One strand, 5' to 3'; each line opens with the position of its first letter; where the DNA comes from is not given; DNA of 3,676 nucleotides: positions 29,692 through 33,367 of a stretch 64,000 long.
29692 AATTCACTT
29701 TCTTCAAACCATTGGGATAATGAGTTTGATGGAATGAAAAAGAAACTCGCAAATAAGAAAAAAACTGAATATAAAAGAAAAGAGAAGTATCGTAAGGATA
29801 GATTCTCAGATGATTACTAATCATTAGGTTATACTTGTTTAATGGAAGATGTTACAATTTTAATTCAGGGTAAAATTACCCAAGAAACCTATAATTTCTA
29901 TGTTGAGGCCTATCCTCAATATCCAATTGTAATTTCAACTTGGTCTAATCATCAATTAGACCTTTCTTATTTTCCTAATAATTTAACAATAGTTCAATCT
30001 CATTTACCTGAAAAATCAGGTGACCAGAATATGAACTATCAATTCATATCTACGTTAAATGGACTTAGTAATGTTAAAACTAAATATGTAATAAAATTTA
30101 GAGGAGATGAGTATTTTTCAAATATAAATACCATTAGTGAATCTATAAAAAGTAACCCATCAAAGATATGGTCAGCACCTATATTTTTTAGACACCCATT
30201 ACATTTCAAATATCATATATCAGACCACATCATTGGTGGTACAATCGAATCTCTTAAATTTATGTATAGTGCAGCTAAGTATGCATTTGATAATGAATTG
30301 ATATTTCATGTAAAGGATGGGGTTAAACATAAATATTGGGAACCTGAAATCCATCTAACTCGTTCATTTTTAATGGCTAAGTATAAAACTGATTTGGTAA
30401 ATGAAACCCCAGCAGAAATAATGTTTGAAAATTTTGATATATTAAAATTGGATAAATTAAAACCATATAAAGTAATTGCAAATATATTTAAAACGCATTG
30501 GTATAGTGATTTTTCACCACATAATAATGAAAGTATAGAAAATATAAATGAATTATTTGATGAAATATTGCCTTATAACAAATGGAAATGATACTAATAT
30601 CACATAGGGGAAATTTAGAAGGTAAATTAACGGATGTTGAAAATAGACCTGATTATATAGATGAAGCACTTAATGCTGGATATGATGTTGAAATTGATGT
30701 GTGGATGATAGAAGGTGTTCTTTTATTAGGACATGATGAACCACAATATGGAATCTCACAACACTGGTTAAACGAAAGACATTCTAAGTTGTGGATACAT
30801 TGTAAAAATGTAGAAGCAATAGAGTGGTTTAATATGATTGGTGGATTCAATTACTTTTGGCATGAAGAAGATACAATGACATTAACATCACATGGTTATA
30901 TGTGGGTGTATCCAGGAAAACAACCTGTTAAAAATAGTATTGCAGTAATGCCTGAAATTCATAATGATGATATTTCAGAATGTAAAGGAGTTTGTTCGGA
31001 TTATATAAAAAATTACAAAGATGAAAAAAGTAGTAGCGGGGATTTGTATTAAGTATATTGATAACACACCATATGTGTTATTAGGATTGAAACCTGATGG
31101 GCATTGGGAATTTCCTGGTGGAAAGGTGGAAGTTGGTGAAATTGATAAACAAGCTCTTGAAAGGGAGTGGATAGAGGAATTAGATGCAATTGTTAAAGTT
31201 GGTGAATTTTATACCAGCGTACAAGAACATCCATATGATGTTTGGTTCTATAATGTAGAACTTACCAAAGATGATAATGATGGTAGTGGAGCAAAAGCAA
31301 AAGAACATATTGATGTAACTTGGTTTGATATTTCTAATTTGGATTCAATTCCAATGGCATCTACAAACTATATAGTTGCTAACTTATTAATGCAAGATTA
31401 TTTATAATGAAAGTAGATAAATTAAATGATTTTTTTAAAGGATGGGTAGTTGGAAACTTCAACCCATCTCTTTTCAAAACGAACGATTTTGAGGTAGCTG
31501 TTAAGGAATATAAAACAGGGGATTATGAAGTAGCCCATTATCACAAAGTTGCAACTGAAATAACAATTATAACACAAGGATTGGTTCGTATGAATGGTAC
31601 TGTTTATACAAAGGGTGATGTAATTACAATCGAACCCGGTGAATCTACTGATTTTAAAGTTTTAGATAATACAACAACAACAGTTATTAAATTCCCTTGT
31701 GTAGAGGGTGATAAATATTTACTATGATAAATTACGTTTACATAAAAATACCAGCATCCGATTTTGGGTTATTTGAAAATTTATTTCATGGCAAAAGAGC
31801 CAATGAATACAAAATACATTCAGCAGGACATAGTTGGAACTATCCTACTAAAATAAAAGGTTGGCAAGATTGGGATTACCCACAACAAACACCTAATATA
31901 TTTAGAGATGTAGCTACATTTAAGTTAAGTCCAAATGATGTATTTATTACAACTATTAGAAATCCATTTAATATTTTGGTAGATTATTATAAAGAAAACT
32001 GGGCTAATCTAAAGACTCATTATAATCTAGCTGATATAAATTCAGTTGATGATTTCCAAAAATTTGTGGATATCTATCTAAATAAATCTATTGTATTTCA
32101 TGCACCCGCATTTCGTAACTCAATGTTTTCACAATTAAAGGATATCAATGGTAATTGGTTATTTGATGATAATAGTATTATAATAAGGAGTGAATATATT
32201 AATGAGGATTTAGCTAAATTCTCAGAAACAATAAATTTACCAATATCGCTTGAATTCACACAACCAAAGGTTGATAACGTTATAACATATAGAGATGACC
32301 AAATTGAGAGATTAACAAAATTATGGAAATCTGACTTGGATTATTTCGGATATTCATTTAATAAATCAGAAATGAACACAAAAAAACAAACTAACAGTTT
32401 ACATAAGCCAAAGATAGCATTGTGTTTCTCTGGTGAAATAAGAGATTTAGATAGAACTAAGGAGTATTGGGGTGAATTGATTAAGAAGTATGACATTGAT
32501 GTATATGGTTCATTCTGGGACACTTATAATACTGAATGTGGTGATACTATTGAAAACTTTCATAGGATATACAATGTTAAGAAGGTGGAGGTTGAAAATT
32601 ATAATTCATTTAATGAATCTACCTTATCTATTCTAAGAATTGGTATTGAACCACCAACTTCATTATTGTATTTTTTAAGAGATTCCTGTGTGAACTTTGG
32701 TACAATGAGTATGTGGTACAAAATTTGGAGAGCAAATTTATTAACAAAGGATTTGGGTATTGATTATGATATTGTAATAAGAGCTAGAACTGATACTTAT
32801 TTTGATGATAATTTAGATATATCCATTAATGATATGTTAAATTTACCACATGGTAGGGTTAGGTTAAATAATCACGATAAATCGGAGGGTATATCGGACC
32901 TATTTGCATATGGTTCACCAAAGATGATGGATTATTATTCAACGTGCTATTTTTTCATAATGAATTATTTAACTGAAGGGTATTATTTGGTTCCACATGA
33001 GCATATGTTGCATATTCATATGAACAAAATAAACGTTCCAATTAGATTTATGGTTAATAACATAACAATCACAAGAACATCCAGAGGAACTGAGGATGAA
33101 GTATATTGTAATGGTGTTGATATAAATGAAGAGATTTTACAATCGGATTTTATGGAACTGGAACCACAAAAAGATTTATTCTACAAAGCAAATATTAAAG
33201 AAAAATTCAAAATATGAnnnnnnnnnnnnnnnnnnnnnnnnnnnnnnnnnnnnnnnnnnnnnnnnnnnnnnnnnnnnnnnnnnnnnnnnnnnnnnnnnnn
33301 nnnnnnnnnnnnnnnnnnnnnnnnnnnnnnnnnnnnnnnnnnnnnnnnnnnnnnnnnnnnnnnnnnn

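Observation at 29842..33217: Satellite glycan/small-molecule modification cluster: unknown, GDPD, Nudix, cupin, sulfotransferase-like fusion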

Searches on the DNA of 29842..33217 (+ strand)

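Call 6: search_dna_similar(query=window:29842-33217:+, collection=phages, mode=near, max_rows=20)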
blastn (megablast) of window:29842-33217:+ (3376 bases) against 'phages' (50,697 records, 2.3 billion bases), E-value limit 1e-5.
No match.

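Call 8: search_dna_similar(query=window:29842-33217:+, collection=phages, mode=distant, max_rows=20)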
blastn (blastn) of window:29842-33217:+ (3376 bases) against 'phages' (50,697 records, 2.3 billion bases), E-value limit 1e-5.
No match.
